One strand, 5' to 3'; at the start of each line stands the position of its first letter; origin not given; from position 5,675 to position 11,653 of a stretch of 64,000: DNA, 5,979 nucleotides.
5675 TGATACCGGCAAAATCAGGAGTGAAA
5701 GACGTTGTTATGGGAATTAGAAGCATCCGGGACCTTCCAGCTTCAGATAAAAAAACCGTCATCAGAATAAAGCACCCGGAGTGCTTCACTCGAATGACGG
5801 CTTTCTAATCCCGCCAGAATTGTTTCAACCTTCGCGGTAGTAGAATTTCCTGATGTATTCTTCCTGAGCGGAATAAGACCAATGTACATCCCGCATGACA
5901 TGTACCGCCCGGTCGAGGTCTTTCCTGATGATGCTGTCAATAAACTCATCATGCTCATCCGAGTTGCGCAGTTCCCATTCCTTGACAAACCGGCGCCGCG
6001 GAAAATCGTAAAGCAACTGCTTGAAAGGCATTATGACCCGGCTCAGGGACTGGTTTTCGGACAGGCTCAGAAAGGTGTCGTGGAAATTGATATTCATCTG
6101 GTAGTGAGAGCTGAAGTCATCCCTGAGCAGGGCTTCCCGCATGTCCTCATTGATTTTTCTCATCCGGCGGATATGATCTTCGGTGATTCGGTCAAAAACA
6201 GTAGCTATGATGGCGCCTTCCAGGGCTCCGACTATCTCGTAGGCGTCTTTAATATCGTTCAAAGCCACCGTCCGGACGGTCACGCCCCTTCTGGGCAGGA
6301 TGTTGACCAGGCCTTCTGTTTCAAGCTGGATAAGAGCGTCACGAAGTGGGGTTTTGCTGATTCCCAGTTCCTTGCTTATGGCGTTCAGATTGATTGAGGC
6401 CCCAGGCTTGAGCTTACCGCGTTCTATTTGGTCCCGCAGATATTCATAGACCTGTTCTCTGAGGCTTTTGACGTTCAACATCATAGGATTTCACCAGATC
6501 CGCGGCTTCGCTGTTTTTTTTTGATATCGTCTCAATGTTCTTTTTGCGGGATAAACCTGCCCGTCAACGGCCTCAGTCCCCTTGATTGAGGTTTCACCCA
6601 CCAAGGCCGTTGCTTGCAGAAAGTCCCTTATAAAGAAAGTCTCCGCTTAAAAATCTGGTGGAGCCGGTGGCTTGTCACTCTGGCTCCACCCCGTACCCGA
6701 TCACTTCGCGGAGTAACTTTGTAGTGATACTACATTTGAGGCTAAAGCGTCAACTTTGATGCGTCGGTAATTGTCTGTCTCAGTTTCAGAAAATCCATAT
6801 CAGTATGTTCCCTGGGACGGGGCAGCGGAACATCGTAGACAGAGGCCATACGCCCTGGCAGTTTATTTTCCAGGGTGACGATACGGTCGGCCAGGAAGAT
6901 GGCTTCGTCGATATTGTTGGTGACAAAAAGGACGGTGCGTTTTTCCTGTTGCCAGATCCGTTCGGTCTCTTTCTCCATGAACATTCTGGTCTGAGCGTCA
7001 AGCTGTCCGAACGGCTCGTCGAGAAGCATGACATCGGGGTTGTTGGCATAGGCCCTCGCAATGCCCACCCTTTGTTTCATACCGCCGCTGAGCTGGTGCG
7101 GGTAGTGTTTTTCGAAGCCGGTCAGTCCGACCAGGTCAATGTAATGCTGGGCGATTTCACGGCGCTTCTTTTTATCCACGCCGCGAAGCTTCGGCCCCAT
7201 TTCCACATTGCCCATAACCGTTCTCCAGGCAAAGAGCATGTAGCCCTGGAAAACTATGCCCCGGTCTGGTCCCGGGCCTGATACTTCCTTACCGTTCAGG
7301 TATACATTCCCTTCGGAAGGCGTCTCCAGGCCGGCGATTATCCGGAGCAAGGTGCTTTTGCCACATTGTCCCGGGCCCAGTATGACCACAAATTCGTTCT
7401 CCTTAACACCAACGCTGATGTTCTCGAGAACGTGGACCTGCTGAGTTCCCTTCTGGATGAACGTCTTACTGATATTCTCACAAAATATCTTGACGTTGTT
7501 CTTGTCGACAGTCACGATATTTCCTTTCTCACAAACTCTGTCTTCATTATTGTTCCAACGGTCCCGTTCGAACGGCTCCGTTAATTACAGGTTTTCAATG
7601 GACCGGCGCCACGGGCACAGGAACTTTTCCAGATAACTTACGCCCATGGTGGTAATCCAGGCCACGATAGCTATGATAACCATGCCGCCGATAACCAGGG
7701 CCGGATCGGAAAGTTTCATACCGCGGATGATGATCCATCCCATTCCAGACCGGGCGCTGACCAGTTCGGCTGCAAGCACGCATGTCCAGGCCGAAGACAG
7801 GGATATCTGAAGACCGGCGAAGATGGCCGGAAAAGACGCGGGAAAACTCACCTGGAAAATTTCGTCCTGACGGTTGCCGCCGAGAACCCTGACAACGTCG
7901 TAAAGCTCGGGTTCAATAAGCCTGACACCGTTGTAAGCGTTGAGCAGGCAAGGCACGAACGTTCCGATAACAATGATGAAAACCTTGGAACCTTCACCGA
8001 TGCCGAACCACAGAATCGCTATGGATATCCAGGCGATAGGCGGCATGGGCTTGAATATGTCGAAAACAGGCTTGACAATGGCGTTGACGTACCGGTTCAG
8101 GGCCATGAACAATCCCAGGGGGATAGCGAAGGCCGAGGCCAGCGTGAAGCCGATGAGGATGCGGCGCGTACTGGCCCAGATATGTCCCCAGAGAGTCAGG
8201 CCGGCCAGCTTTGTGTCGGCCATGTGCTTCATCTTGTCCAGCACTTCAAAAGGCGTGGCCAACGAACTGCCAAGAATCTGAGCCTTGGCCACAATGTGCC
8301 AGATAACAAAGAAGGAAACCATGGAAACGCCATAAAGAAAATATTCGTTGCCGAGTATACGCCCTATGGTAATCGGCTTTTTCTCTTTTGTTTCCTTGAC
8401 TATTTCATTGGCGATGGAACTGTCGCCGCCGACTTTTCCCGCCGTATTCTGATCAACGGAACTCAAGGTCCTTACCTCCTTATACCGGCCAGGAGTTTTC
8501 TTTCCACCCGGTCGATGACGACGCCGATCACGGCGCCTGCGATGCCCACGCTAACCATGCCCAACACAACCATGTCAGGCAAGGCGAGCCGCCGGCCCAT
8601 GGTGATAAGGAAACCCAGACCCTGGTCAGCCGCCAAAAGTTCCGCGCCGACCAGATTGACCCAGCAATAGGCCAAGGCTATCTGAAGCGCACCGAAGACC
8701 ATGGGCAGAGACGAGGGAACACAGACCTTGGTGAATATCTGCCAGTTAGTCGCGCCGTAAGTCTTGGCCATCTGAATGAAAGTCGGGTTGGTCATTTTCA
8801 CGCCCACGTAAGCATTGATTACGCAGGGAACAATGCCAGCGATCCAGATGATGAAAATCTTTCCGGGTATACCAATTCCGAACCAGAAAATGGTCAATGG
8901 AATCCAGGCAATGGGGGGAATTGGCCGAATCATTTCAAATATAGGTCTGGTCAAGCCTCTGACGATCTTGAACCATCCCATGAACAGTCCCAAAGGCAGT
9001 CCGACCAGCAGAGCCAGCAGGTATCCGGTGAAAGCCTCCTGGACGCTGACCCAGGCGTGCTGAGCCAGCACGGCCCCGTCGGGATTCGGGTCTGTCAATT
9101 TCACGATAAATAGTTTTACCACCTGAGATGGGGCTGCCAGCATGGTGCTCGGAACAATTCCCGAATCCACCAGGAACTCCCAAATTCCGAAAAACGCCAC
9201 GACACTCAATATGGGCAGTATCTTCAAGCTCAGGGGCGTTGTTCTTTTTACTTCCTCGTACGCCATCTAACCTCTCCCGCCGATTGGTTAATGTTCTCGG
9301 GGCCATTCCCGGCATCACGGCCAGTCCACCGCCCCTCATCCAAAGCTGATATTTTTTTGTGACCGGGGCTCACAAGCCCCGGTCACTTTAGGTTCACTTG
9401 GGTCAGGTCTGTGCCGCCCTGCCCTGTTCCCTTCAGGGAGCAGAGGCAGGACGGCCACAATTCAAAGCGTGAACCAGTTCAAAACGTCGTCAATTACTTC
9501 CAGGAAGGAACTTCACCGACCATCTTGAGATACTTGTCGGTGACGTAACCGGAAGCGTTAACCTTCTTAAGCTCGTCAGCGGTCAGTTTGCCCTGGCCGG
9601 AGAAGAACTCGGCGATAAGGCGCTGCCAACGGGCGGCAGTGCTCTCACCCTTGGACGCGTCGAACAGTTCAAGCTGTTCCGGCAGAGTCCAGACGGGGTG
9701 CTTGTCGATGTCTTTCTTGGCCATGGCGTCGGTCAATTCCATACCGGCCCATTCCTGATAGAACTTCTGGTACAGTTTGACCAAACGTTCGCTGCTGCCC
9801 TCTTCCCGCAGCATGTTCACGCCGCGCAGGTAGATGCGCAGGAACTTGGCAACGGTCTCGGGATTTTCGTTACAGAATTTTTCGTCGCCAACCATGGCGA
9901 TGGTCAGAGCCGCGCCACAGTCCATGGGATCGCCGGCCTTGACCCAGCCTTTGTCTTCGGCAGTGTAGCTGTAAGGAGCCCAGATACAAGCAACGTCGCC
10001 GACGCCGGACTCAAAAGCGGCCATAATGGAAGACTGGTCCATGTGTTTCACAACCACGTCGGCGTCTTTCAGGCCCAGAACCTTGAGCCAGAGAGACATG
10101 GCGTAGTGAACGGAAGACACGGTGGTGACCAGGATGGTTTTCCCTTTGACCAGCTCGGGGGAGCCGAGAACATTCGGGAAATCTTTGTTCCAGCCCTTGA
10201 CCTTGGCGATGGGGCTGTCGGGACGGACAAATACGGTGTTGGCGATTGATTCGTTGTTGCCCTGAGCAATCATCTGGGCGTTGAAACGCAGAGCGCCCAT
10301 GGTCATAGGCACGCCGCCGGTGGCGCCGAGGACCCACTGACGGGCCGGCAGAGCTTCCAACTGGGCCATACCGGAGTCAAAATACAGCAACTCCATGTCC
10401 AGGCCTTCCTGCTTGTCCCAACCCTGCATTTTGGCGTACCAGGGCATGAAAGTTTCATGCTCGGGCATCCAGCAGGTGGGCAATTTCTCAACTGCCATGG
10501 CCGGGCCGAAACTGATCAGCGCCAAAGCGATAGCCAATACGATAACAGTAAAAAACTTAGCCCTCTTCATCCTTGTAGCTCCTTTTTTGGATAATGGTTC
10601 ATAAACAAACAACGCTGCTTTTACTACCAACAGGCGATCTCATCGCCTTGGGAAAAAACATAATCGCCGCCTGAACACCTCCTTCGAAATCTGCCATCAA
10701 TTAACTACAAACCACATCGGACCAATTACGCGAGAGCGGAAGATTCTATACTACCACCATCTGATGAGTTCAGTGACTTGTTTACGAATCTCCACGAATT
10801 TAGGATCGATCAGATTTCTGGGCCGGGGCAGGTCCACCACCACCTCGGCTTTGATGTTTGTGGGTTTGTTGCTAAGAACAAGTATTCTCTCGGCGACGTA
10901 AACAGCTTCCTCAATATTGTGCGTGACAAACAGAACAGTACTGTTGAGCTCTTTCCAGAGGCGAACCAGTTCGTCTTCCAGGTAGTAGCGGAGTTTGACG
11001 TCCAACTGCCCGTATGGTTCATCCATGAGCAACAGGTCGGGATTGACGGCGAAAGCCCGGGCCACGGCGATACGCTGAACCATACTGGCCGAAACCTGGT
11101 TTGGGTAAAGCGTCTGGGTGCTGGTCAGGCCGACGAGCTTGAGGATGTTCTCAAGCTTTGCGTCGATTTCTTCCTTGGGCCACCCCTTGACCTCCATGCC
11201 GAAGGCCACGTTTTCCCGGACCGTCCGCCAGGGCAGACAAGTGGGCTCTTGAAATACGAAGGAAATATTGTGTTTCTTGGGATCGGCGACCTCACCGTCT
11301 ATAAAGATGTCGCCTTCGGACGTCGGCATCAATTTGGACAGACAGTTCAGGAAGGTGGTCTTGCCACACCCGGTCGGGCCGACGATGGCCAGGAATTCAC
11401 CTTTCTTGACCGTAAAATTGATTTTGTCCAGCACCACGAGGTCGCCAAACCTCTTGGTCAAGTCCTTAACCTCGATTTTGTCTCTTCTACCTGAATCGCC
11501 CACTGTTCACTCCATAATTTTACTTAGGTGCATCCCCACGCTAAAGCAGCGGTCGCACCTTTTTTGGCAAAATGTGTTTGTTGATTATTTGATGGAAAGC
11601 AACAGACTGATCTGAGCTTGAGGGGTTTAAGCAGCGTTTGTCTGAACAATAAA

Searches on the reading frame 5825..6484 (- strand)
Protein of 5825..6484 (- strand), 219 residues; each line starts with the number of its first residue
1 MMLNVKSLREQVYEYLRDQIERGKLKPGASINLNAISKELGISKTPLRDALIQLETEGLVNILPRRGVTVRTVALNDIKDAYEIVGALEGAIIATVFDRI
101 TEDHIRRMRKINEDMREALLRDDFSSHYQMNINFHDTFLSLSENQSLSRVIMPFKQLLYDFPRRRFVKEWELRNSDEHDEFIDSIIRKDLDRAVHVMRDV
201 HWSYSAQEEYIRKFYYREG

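Call 6: search_protein_families(library=pfam, proteins=[window:5825-6484:-])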
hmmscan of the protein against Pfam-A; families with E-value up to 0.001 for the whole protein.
window:5825-6484:- (219 aa): 2 families
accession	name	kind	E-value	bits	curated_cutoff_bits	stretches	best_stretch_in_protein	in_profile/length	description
PF07729.17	FCD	-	4.1e-21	76.1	24.3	1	80-199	1-121/125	FCD domain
PF00392.27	GntR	-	7.6e-18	64.4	27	1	9-70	2-64/64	Bacterial regulatory proteins, gntR family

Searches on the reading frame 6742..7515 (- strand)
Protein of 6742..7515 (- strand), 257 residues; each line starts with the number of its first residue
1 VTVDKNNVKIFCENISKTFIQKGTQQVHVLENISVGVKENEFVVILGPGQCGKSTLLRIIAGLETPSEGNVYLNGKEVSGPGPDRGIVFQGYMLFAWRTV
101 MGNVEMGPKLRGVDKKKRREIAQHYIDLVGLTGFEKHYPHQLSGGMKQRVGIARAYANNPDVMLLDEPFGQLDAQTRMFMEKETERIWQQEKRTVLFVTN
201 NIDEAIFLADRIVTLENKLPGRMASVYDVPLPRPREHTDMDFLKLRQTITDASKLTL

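Call 6: search_protein_families(library=pfam, proteins=[window:6742-7515:-])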
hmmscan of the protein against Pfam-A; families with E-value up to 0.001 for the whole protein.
window:6742-7515:- (257 aa): 1 family
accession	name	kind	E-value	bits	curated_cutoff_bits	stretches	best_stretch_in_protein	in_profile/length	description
PF00005.33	ABC_tran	-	2.6e-29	103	25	1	30-169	1-136/137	ABC transporter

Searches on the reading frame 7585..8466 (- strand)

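Call 6: search_protein_families(library=pfam, proteins=[window:7585-8466:-])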
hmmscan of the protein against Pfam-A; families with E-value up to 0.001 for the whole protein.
window:7585-8466:- (293 aa): 1 family
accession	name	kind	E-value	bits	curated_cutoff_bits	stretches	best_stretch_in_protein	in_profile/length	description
PF00528.27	BPD_transp_1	-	5.8e-21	75.5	26.4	1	114-284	1-179/184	Binding-protein-dependent transport system inner membrane component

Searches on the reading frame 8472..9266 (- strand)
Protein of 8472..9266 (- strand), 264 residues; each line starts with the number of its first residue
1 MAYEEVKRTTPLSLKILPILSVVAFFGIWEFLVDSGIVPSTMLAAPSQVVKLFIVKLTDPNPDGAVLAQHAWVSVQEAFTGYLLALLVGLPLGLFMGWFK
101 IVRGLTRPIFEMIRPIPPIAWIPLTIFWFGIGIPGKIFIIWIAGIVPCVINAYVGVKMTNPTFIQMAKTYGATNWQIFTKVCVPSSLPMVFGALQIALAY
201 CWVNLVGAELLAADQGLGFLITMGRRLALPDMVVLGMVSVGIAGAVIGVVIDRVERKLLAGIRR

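Call 6: search_protein_families(library=pfam, proteins=[window:8472-9266:-])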
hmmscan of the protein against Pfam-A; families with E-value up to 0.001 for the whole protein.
window:8472-9266:- (264 aa): 1 family
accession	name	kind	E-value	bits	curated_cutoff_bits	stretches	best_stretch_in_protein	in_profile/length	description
PF00528.27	BPD_transp_1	-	7e-22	78.5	26.4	1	89-262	1-182/184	Binding-protein-dependent transport system inner membrane component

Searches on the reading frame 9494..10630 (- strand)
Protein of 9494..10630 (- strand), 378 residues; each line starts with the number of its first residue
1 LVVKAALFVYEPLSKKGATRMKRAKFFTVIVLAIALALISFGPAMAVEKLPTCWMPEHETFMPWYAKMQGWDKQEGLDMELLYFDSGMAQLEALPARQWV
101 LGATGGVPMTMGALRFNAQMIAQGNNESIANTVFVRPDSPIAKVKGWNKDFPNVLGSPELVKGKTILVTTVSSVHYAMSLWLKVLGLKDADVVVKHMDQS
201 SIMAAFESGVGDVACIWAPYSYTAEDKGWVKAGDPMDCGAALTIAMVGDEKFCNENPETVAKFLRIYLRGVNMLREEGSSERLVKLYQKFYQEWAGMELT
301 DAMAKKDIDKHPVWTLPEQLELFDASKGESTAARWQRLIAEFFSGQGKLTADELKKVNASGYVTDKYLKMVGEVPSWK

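Call 3: search_protein_families(library=ncbifam, proteins=[window:9494-10630:-])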
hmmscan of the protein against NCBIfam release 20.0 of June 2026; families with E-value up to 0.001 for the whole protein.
window:9494-10630:- (378 aa): 4 families
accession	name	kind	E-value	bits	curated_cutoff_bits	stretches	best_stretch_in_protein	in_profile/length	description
TIGR01728.1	SsuA_fam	subfamily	2.7e-19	69.5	163.5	1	66-349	17-274/290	aliphatic sulfonate ABC transporter substrate-binding protein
TIGR01729.1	taurine_ABC_bnd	equivalog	4.5e-10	39.4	304.25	1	157-266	94-205/300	taurine ABC transporter substrate-binding protein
NF008553.0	PRK11480.1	equivalog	1.8e-09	37.3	490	1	156-265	115-226/320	taurine ABC transporter substrate-binding protein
NF008588.0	PRK11553.1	subfamily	5.8e-06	25.5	299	1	82-230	61-196/319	aliphatic sulfonate ABC transporter substrate-binding protein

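Call 4: search_protein_families(library=pfam, proteins=[window:9494-10630:-])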
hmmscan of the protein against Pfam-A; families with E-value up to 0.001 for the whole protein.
window:9494-10630:- (378 aa): 2 families
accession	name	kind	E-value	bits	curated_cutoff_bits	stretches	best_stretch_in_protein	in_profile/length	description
PF09084.16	NMT1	-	4.3e-07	30.5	20.5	1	65-274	9-209/216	NMT1/THI5 like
PF13379.11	NMT1_2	-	3.5e-06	27.5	24.7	1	66-284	24-248/252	NMT1-like family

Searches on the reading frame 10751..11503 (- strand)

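Call 3: search_protein_families(library=ncbifam, proteins=[window:10751-11503:-])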
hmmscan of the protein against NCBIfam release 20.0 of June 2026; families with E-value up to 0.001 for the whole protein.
window:10751-11503:- (250 aa): 186 families (the best 25 are shown)
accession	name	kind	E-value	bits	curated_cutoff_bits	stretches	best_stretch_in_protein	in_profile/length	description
NF040729.1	ABC_ATP_SaoA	equivalog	7.7e-64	215.5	360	1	10-247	2-243/248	ABC transporter ATP-binding protein SaoA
TIGR00968.1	3a0106s01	subfamily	7.7e-58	195.8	342.75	1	10-213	1-207/237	sulfate ABC transporter ATP-binding protein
TIGR03265.1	PhnT2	equivalog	2.8e-57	194.5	457.7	1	8-212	3-210/353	putative 2-aminoethylphosphonate ABC transporter ATP-binding protein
NF008421.0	PRK11248.1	equivalog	2.8e-55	187.6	357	1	11-227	3-219/255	taurine ABC transporter ATP-binding subunit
NF006987.0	PRK09452.1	equivalog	1.7e-54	184.9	482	1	10-214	18-225/378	spermidine/putrescine ABC transporter ATP-binding protein PotA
TIGR01186.1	proV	subfamily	7.9e-54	183.1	326.6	1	20-212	4-205/363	betaine/proline/choline family ABC transporter ATP-binding protein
TIGR01184.1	ntrCD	subfamily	2.9e-53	180.8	291.8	1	25-244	1-227/230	nitrate ABC transporter ATP-binding protein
NF043075.1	MMSYN1_0197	equivalog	2.1e-52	178.2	550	1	10-212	3-208/341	spermidine/putrescine ABC transporter ATP-binding protein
TIGR03415.1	ABC_choXWV_ATP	equivalog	1.2e-50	172.5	483.75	1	14-211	29-239/382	choline ABC transporter ATP-binding protein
NF008513.0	PRK11432.1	equivalog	4.3e-50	170.6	496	1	7-212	4-212/351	ferric ABC transporter ATP-binding protein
NF008420.0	PRK11247.1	equivalog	3.3e-49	167.4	395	1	10-245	13-240/257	aliphatic sulfonates ABC transporter ATP-binding protein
TIGR03258.1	PhnT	equivalog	9.4e-49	166.3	499.15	1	9-212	8-215/359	2-aminoethylphosphonate ABC transport system ATP-binding subunit PhnT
NF040840.2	tungstate_WtpC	equivalog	1e-48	166.4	440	1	10-212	2-206/347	tungstate ABC transporter ATP-binding protein WtpC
NF008653.0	PRK11650.1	subfamily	5.8e-48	163.7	432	1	9-212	3-210/357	sn-glycerol-3-phosphate ABC transporter ATP-binding protein UgpC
TIGR01187.1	potA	subfamily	8.5e-46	156.5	355.6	1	40-212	1-176/325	polyamine ABC transporter ATP-binding protein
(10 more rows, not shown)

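Call 4: search_protein_families(library=pfam, proteins=[window:10751-11503:-])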
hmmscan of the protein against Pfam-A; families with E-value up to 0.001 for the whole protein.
window:10751-11503:- (250 aa): 6 families
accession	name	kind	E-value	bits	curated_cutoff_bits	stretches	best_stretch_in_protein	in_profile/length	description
PF00005.33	ABC_tran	-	7e-30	104.9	25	1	25-164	1-136/137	ABC transporter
PF13304.12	AAA_21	-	3.5e-06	27.7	27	0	69-197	202-300/304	AAA domain, putative AbiEii toxin, Type IV TA system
PF13476.12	AAA_23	-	0.00012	23.2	27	1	28-56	15-40/201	AAA domain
PF13401.12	AAA_22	-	0.00015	22.6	27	1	35-126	5-65/130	AAA domain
PF13238.12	AAA_18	-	0.00049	21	29.4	0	39-103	2-45/128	AAA domain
PF03215.21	Rad17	-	0.00074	19.9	23.8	0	33-59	43-69/186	Rad17 P-loop domain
